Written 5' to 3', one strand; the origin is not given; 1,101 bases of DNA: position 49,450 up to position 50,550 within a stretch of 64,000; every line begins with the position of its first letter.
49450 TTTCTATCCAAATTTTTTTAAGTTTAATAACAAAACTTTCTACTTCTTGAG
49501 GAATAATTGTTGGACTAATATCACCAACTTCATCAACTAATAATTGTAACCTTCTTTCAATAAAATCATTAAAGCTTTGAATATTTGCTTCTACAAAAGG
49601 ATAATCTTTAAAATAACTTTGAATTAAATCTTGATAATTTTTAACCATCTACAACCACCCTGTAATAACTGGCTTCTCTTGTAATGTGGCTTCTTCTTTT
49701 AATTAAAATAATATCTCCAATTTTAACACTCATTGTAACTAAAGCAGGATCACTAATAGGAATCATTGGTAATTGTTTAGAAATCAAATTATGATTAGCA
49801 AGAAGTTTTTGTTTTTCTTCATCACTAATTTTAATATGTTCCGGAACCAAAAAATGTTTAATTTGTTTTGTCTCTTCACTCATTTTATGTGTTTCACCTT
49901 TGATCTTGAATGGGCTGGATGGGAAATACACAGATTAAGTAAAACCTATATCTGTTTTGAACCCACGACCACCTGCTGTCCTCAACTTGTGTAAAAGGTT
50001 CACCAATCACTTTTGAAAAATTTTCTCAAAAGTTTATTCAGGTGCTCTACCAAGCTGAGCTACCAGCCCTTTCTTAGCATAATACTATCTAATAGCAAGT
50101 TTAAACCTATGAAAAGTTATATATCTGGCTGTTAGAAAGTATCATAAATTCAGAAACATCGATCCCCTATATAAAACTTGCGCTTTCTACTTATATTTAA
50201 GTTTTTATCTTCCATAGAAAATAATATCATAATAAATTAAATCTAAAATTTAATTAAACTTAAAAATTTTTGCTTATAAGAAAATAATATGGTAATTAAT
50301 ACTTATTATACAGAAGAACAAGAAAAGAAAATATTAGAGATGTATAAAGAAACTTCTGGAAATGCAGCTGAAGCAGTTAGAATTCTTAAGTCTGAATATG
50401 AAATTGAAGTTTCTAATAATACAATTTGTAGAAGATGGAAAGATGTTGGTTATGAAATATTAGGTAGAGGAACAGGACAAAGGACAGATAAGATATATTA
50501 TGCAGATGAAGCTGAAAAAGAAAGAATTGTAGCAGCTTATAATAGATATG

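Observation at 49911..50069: tRNA-Lys(UUU) interrupted by three introns, including one inside the anticodon stem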

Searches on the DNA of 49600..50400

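Call 5: search_rna_families(source=window, start=49600, end=50400, threshold=evalue, max_evalue=10, show_alignments=3)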
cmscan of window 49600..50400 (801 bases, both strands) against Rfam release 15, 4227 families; matches with E-value up to 10: 7.
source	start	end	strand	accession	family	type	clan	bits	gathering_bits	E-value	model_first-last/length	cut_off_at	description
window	49755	49830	-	RF00535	snoMe28S-Am982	Gene; snRNA; snoRNA; CD-box;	CL00054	24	49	0.16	1-80/80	no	Small nucleolar RNA Me28S-Am982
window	49883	49979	-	RF02700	HtrA_thermometer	Cis-reg; thermoregulator;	-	17.3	52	2.9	1-46/46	no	HtrA 5' UTR thermometer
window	50078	50147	+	RF00648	MIR396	Gene; miRNA;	-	16.1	80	3.7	1-118/118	no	MIR396 microRNA precursor family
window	50344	50391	+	RF02913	pemK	Cis-reg;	-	15.7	34.8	4.1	1-61/61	no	pemK RNA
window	49761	49830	-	RF00204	snoR12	Gene; snRNA; snoRNA; CD-box;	-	15.5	39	9.8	1-83/83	no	Small nucleolar RNA R12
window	50044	50062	-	RF02553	YrlA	Gene; sRNA;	-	14.3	69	8.1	63-81/114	no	Y RNA-like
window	50008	50041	-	RF01745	manA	Cis-reg;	-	10.7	55.2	5.1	26-59/192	no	manA RNA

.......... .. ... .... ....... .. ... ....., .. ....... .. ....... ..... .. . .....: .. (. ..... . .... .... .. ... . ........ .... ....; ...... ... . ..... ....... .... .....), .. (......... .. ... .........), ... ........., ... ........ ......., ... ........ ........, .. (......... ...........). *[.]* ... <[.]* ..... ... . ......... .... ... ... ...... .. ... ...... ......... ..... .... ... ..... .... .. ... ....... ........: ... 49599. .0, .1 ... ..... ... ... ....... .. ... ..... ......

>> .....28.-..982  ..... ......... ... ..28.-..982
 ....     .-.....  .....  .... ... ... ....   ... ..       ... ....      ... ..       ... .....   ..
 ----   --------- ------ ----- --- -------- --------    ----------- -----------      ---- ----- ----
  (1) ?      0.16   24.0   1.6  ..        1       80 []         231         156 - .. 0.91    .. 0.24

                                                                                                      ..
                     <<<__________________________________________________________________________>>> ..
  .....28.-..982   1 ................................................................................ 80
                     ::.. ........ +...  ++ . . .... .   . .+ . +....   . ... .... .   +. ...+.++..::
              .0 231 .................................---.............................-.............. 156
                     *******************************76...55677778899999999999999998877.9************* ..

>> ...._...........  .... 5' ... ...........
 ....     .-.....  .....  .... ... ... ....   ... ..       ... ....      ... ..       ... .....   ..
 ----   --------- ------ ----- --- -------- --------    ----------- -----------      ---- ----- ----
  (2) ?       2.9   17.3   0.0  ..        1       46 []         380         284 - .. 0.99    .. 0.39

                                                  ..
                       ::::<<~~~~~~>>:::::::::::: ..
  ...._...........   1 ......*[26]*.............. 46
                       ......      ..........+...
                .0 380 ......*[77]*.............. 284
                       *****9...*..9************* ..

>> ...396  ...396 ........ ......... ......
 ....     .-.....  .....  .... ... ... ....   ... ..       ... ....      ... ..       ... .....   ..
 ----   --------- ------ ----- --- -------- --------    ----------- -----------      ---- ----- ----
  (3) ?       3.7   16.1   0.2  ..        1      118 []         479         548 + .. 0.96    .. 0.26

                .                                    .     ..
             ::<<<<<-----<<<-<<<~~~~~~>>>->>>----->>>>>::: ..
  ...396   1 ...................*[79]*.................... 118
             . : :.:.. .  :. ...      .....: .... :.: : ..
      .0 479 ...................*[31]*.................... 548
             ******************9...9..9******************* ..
